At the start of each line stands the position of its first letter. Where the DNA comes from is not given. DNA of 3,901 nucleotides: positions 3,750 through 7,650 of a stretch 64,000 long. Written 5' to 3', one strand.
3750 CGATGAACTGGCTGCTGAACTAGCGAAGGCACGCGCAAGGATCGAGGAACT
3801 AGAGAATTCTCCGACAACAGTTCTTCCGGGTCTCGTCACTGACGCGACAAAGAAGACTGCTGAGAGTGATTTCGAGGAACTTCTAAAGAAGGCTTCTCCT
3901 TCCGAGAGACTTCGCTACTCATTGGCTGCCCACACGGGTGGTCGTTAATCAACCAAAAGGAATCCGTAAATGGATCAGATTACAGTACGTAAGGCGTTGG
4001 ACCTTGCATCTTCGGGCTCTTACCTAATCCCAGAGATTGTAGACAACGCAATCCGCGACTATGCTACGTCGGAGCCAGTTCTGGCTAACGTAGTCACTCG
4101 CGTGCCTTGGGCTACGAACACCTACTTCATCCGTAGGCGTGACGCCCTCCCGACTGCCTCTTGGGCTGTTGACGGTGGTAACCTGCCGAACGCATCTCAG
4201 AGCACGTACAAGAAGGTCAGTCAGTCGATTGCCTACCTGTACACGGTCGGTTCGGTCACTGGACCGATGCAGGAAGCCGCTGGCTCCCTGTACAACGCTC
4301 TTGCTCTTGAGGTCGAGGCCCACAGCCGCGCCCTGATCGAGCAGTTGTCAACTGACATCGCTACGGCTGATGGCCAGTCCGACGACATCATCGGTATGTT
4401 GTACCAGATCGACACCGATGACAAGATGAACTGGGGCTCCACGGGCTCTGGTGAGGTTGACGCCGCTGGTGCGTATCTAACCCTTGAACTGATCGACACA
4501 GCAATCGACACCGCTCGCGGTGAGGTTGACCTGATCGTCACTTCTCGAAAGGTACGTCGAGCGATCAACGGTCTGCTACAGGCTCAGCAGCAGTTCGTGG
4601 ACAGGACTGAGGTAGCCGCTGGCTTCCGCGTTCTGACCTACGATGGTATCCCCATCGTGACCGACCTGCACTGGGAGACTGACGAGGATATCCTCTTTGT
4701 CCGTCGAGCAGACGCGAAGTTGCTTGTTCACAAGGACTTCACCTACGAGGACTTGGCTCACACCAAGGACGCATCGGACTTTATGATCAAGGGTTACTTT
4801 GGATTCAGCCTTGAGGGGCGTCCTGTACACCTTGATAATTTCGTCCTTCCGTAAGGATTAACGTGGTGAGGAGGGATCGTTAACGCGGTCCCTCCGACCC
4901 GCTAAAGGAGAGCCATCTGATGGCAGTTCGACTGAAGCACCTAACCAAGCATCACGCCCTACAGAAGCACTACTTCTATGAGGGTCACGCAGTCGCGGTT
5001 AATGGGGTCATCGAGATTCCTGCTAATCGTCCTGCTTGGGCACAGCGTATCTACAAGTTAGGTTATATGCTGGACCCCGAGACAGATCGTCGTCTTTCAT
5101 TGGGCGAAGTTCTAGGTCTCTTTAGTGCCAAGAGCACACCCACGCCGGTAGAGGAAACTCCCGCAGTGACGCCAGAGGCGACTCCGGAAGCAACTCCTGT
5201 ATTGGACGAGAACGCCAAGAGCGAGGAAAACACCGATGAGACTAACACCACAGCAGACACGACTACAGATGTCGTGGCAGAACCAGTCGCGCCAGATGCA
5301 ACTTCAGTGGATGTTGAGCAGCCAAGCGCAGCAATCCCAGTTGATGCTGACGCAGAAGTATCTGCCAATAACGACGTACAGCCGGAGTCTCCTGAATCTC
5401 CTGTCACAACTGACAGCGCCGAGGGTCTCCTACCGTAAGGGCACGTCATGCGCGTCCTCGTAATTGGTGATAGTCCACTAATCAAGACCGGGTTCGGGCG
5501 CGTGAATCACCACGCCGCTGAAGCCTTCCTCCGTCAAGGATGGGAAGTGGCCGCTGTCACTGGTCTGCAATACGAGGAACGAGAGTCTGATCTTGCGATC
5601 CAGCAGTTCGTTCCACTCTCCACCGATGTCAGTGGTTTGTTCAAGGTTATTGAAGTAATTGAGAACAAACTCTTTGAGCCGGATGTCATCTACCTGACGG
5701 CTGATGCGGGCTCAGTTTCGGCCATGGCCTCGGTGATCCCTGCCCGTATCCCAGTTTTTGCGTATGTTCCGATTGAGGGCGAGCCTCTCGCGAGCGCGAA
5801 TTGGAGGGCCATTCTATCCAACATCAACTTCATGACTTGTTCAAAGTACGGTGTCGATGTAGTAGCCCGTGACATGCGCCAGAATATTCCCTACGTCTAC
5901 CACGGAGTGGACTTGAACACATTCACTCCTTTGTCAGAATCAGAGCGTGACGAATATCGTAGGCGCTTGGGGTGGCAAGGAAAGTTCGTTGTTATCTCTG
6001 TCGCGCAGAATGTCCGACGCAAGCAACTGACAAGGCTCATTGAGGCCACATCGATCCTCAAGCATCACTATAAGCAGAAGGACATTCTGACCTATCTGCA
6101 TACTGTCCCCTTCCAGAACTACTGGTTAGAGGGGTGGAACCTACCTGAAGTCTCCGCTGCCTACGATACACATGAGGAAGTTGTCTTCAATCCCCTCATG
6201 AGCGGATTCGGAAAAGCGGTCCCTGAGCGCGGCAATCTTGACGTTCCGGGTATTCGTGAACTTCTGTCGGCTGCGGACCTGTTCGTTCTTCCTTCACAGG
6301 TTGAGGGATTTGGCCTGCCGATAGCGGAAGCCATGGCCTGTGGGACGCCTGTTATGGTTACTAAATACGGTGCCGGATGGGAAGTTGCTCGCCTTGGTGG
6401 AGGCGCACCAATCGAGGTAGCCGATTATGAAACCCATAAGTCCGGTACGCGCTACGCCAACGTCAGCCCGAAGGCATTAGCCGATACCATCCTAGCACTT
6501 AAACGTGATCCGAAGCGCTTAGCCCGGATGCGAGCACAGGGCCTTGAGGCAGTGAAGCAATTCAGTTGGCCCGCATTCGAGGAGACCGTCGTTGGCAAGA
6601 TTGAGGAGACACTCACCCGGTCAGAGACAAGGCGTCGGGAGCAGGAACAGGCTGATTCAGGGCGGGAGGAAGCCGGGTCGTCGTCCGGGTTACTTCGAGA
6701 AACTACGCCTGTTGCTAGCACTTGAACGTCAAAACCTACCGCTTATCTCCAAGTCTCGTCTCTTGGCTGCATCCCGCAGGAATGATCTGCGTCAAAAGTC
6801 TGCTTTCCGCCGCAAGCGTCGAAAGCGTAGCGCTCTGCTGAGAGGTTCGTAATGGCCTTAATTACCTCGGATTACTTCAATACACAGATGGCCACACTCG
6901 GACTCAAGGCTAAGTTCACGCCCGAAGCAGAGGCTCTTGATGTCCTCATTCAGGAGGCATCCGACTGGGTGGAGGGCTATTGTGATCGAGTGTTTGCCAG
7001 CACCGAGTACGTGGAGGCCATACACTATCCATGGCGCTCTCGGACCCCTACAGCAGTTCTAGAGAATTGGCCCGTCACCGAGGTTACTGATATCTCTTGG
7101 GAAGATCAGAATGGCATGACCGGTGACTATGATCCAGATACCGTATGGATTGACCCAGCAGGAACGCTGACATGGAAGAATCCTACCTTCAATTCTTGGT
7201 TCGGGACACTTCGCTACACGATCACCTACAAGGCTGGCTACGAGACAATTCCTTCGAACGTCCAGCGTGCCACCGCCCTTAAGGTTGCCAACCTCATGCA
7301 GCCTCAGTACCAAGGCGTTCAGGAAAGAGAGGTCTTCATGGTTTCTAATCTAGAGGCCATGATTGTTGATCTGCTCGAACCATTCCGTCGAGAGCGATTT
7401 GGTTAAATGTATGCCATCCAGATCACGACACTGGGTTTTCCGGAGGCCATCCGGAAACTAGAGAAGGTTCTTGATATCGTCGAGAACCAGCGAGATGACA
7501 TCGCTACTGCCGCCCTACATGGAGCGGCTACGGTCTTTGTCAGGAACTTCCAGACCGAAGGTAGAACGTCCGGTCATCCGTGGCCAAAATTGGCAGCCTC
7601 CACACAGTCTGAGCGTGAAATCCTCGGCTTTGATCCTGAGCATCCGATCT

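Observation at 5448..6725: A GT4 glycosyltransferase sits inside the head-morphogenesis module, next to a head protein with a Thr/Pro-rich tail. This may indicate virion glycosylation.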

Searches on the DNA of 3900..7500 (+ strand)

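Call 5: search_dna_similar(query=window:3900-7500:+, collection=phages, mode=near, max_rows=20)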
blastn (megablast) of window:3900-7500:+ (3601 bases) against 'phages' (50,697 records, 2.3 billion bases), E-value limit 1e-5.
No match.
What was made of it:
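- Tried and rejected: Near-DNA search against 50,697 phage records: no match (call 5).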

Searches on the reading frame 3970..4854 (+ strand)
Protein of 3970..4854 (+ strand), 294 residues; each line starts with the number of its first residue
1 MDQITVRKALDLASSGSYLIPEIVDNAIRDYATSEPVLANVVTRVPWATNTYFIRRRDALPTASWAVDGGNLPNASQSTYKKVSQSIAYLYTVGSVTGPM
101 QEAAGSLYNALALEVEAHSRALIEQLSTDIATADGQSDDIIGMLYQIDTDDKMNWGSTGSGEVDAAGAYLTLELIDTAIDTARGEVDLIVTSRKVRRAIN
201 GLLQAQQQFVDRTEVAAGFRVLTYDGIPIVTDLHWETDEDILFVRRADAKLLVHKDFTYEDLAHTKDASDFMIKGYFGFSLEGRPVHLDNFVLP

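Call 3: search_protein_families(library=pfam, proteins=[window:3970-4854:+], max_evalue=0.01)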
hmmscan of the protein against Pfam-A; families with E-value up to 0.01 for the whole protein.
window:3970-4854:+ (294 aa): 2 families
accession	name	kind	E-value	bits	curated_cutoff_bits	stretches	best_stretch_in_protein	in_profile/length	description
PF17236.8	SU10_MCP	-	1.8e-10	41.2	24.1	1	34-279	25-277/292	SU10 major capsid protein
PF05065.19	Phage_capsid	-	9.6e-05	22.3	24.2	1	16-259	1-242/280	Phage capsid family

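Call 4: search_protein_families(library=phrogs, proteins=[window:3970-4854:+], max_evalue=0.001)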
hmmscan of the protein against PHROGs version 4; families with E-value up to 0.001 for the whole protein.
window:3970-4854:+ (294 aa): 5 families
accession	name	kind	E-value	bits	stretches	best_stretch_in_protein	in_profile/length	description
phrog_212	-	head and packaging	1.2e-12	48.9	1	24-231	21-213/301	major head protein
phrog_14242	-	head and packaging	7.6e-07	29.2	1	183-234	272-323/396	major head protein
phrog_10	-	head and packaging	4.4e-05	23.6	1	12-80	361-430/752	major head protein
phrog_9953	-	head and packaging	5e-05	23.8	1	184-232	210-258/329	major head protein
phrog_25898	-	head and packaging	0.00024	21.2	1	17-271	109-371/394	major head protein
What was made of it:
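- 3970..4854 (+): Major capsid protein (HK97-like, SU10_MCP family), 294 aa. It has no Ser/Thr-rich C-terminal extension. Pfam SU10_MCP 1.8e-10 and phrog_212 (calls 3, 4).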

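Call 29: search_dna_similar(query=window:3970-4854:+, collection=phages, mode=protein, max_rows=25, max_evalue=0.001)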
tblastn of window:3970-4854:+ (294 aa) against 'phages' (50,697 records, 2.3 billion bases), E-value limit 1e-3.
Records with a match: 16; places in all: 16; records where one place covers at least 80% of the query: 0.
Best place of each record, by identity: <60% 16.
By first word of the organism name: Paenibacillus 13; Rhodobacter 2; Bacillus 1.
By host as written in the record: Paenibacillus larvae 11; Paenibacillus larvae ATCC 9545 2; Bacillus sp. (in: Bacteria) 1; Rhodobacter capsulatus SB1003 1; Rhodobacter capsulatus YW1 1.
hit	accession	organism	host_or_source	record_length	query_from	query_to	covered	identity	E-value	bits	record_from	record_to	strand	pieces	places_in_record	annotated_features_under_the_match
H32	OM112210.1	Bacillus phage PK2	Bacillus sp. (in: Bacteria)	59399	1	229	78%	25.2%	5e-9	63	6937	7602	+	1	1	hypothetical protein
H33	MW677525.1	Rhodobacter phage RcSimone-Hastad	Rhodobacter capsulatus SB1003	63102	50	239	65%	22.9%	4e-4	48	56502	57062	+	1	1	71: major capsid protein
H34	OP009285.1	Rhodobacter phage RcRudolph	Rhodobacter capsulatus YW1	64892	50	229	61%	24.2%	7e-5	50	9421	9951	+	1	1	major capsid protein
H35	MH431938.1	Paenibacillus phage C7Cdelta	Paenibacillus larvae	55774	158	229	24%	36.1%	2e-5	52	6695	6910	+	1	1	major capsid protein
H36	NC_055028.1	Paenibacillus phage C7Cdelta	Paenibacillus larvae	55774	158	229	24%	36.1%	2e-5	52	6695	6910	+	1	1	major head protein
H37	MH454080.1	Paenibacillus phage Ley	Paenibacillus larvae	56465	158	229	24%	36.1%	2e-5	52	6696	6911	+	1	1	major capsid protein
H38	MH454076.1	Paenibacillus phage Ash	Paenibacillus larvae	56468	158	229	24%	36.1%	2e-5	52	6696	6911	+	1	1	major capsid protein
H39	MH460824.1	Paenibacillus phage Unity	Paenibacillus larvae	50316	158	229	24%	36.1%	2e-5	52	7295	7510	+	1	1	major capsid protein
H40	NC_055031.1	Paenibacillus phage Unity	Paenibacillus larvae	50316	158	229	24%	36.1%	2e-5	52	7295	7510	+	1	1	major head protein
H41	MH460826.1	Paenibacillus phage Heath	Paenibacillus larvae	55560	158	229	24%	36.1%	2e-5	52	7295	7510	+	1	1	major capsid protein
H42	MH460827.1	Paenibacillus phage Halcyone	Paenibacillus larvae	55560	158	229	24%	36.1%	2e-5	52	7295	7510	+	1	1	major capsid protein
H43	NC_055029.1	Paenibacillus phage Halcyone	Paenibacillus larvae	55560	158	229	24%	36.1%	2e-5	52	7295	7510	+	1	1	major head protein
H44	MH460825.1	Paenibacillus phage Scottie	Paenibacillus larvae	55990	158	229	24%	36.1%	2e-5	52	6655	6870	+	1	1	major capsid protein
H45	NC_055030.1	Paenibacillus phage Scottie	Paenibacillus larvae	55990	158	229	24%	36.1%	2e-5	52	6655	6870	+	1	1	major head protein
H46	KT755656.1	Paenibacillus phage Tripp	Paenibacillus larvae ATCC 9545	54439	158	229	24%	34.7%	4e-5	51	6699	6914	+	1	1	major capsid protein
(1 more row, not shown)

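Call 78: find_related_loci(query=A5, collection=viral_contigs, flank=6000)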
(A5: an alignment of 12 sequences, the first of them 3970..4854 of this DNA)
Query A5 (294 aa) in viral_contigs; peptide patterns used: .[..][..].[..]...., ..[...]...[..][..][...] (x = any residue, [..] = any of these).
113 stretches matched a pattern; 97 encode a relative of the query (tblastn E <= 1e-3); the best 80 are kept; 80 distinct loci.
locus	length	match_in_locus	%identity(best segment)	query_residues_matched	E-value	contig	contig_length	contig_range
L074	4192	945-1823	85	1-293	2e-179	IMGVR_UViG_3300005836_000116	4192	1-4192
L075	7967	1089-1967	85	1-293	4e-171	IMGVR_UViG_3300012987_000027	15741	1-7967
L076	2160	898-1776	85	1-293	0e+0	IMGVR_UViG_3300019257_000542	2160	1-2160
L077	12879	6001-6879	85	1-293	4e-171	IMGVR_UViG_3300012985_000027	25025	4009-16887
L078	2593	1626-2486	87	1-287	0e+0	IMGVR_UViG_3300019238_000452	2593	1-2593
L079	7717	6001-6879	82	1-293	1e-168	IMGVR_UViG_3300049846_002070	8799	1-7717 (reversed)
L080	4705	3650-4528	82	1-293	4e-171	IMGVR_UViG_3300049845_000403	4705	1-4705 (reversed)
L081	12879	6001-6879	83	1-293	4e-167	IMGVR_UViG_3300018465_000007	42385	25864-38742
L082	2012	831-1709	82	1-293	1e-180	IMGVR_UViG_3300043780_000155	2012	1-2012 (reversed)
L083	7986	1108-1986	82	1-293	1e-166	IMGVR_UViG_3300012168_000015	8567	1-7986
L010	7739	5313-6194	81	1-294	3e-166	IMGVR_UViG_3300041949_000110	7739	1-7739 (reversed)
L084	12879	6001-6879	82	1-293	9e-165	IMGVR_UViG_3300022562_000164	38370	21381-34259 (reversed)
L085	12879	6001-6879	82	1-293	9e-165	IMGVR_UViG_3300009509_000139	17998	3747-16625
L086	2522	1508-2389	81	1-294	1e-175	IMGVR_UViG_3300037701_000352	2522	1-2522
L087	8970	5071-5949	81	1-293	3e-164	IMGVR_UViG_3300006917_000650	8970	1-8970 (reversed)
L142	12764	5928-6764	51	13-293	1e-92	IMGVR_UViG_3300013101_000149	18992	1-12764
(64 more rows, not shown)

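Call 90: search_protein_families(library=pfam, proteins=[L142:7593-7802:+, L142:7116-7580:+, L142:6779-7255:+], max_evalue=0.05)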
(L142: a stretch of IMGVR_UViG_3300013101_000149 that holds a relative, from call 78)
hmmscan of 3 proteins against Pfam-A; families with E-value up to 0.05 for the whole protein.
L142:7593-7802:+ (69 aa): 0 families

L142:7116-7580:+ (154 aa): 0 families

L142:6779-7255:+ (158 aa): 0 families

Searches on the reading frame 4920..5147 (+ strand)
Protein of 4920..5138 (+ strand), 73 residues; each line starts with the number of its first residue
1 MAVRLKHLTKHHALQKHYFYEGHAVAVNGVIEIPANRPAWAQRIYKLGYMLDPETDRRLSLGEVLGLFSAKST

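Call 53: find_homologous_proteins(query=window:4920-5138:+, max_evalue=0.001)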
Query seq(73 aa): no candidate shares three 5-residue words with the query. No homologue found.
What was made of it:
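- Tried and rejected: A 73-aa word-based search found nothing (call 53).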

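Call 56: find_homologous_proteins(query=A3, max_evalue=0.001)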
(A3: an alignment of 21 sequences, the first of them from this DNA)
Query A3 (21 sequences) (73 aa, profile of the alignment): 19 proteins with E <= 0.001 among 563 candidates.
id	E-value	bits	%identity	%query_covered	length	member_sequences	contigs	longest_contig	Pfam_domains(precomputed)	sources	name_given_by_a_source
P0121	4.2e-21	92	33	71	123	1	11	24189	-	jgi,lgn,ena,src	-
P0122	3.6e-20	89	31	86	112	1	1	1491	-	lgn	-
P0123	5.0e-20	89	35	66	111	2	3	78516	-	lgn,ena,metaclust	metaclust:\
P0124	4.0e-19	86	33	71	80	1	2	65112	-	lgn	-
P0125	8.3e-19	85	33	86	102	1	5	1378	-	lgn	-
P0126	1.6e-17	80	32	97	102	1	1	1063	-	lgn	-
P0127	2.8e-17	80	26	95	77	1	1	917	-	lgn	-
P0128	1.8e-16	77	34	82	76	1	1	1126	-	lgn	-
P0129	5.9e-16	75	32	86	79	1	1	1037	-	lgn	-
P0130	3.1e-15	73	33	97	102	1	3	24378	-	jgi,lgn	jgi:hypothetical protein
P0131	1.8e-13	68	42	42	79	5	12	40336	-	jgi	jgi:hypothetical protein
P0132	4.2e-13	66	41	53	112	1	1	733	-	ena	-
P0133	9.3e-13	65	42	42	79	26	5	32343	-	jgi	jgi:hypothetical protein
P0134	2.1e-12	64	42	42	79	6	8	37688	-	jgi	jgi:hypothetical protein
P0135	2.1e-12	64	42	42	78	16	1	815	-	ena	-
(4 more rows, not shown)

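Call 65: predict_structure(alignment_id=A4)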
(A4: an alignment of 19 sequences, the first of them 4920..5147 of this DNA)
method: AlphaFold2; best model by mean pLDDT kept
length: 76 residues; sequences in the alignment: 19
mean_pLDDT: 85.9   pTM: 0.71
mean pLDDT of the five models: 85.9, 83.1, 82.1, 82.1, 76.4
residues with pLDDT >= 90: 42; 70-90: 27; 50-70: 2; < 50: 5
segments of 3 or more residues with pLDDT < 50: 72-76
pLDDT, mean of each block of 10 residues (from residue 1): 89 85 91 89 92 93 87 45
secondary structure, 60 per line:
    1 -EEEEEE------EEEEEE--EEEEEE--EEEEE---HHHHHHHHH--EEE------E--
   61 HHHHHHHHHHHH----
elements in order: E2-7 E14-19 E22-27 E30-34 H38-46 E49-51 H61-72
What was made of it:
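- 4920..5438 (+): Small head-module protein. It has a conserved basic N-domain of about 70 aa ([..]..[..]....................; four strands plus two helices) and a 100-aa acidic Thr/Pro/Glu/Ala-rich disordered tail specific to this subclade. It is a candidate capsid accessory or decoration protein and a possible local acceptor. AF2 pLDDT 85.9 (call 65).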

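Call 68: fold_search(model_id=the predicted structure, library=pdb)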
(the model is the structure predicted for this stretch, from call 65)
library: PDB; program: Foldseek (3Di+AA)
matches with E <= 10: 377; with E <= 0.001: 0
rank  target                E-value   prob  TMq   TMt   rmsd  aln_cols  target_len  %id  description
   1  8p22_E                1.9e+00  0.03  0.16  0.07  10.9        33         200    9  X-ray structure of acetylcholine-binding protein (AChBP) in complex with IOTA376. (released 2024-05-08)
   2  9cp2_D                2.0e+00  0.01  0.18  0.07  17.9        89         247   15  Post-targeting aCASCADE Type IA CRISPR_Cas Surveillance Complexes (released 2025-07-23)
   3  5z05_A                2.3e+00  0.06  0.27  0.09   8.7        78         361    9  Crystal structure of signalling protein from buffalo (SPB-40) with an acetone induced conformation of Trp78 at 1.49 A  (released 2018-01-31)
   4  1ljy_A                2.6e+00  0.05  0.27  0.09   8.2        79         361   10  Crystal Structure of a Novel Regulatory 40 kDa Mammary Gland Protein (MGP-40) secreted during Involution (released 2003-03-18)
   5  3ov2_C                2.6e+00  0.01  0.17  0.06  12.2        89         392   13  Curcumin synthase 1 from Curcuma longa (released 2010-12-08)
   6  1hjx_D                2.8e+00  0.05  0.28  0.09   9.4        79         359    8  Ligand-induced signalling and conformational change of the 39 kD glycoprotein from human articular chondrocytes (released 2003-03-11)
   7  7k3z_A                2.8e+00  0.04  0.24  0.04   9.8        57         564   10  P. falciparum Cpn60 D474A mutant bound to ATP (released 2021-04-21)
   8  9shk_A                2.8e+00  0.03  0.21  0.05   9.4        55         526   16  ADP-bound human mitochondrial Hsp60 single ring complex (C7) (released 2025-12-10)
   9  9sg3_F                2.8e+00  0.02  0.15  0.06  10.9        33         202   12  X-ray structure of acetylcholine binding protein (AChBP) in complex with IOTA739 (released 2025-09-03)
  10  3u8l_A                3.0e+00  0.02  0.16  0.06  10.9        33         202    9  Crystal structure of the acetylcholine binding protein (AChBP) from Lymnaea stagnalis in complex with NS3570 (1-(5-phe (released 2011-12-14)
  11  1hr9_G                3.0e+00  0.02  0.19  0.06  13.0        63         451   13  Yeast Mitochondrial Processing Peptidase beta-E73Q Mutant Complexed with Malate Dehydrogenase Signal Peptide (released 2001-07-11)
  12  3u8k_J                3.2e+00  0.02  0.16  0.06  10.9        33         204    9  Crystal structure of the acetylcholine binding protein (AChBP) from Lymnaea stagnalis in complex with NS3573 (1-(5-eth (released 2011-12-14)
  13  4qaa_I                3.2e+00  0.02  0.16  0.06  11.0        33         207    9  X-RAY STRUCTURE OF ACETYLCHOLINE BINDING PROTEIN (ACHBP) IN COMPLEX WITH 6-(4-Methoxyphenyl)-N4-octylpyrimidine-2,4-di (released 2014-07-16)
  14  3u8k_A                3.2e+00  0.02  0.16  0.06  10.9        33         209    9  Crystal structure of the acetylcholine binding protein (AChBP) from Lymnaea stagnalis in complex with NS3573 (1-(5-eth (released 2011-12-14)
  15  3u8k_F                3.2e+00  0.02  0.16  0.06  10.9        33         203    9  Crystal structure of the acetylcholine binding protein (AChBP) from Lymnaea stagnalis in complex with NS3573 (1-(5-eth (released 2011-12-14)
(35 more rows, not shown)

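Call 103: search_protein_representatives(alignment_id=A4)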
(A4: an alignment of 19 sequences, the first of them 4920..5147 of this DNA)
Query: 19 sequences, 106 profile positions. Proteins with E-value up to 0.001 (for the whole library): 160; up to 1e-10: 81; up to 1e-30: 3. The best 150 are listed.
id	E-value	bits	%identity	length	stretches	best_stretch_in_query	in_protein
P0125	8.5e-37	141.7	-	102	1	1-102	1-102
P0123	3.2e-34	133.4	-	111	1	1-105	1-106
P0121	2.5e-32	127.3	-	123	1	1-105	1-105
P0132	2.1e-29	117.9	-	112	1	1-105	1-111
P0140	1.3e-28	115.4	-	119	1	1-105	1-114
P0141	2.4e-27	111.3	-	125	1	3-103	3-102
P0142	3.4e-26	107.6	-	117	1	4-105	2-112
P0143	3.8e-26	107.4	-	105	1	1-103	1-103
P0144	5.6e-26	106.9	-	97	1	3-98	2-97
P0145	6.3e-26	106.7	-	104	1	3-100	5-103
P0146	2.9e-25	104.6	-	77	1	1-75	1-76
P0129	1.8e-24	102.1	-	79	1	3-73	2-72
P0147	4.8e-24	100.7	-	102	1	3-99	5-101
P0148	2.0e-23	98.7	-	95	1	1-91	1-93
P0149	1.1e-22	96.3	-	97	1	4-91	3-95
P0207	3.4e-11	59.4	-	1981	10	26-73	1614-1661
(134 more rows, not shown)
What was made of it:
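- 4920..5438 (+): 160 cluster representatives in 1.84 billion proteins (call 103).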

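Call 105: search_protein_families(library=pfam, proteins=[P0207], max_evalue=0.01)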
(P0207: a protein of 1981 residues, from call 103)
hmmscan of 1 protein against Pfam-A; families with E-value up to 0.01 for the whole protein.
P0207 (1981 aa): 2 families
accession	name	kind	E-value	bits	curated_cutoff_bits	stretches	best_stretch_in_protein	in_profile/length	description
PF18998.6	Flg_new_2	-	0.007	16.8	23.6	0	1892-1927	13-47/73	Divergent InlB B-repeat domain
PF07602.17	DUF1565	-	0.0071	16.1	20.3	0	1083-1163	108-185/257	Protein of unknown function (DUF1565)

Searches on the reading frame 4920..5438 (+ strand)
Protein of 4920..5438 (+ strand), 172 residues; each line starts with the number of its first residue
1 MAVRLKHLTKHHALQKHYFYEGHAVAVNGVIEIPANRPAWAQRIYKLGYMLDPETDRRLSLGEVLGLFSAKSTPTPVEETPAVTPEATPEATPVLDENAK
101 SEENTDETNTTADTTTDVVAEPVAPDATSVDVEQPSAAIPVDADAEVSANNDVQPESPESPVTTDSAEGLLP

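Call 3: search_protein_families(library=pfam, proteins=[window:4920-5438:+], max_evalue=0.01)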
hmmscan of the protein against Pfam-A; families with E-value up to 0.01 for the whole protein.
window:4920-5438:+ (172 aa): 1 family
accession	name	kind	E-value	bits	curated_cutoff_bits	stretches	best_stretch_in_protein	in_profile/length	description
PF17797.7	RL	-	0.0034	17.7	22.8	1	5-25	31-51/71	RL domain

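Call 4: search_protein_families(library=phrogs, proteins=[window:4920-5438:+], max_evalue=0.001)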
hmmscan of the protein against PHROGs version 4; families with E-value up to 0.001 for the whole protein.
window:4920-5438:+ (172 aa): 0 families

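Call 97: search_protein_families(library=padloc, proteins=[window:4920-5438:+], max_evalue=0.001)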
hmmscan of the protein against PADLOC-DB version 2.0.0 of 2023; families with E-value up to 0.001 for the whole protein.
window:4920-5438:+ (172 aa): 0 families
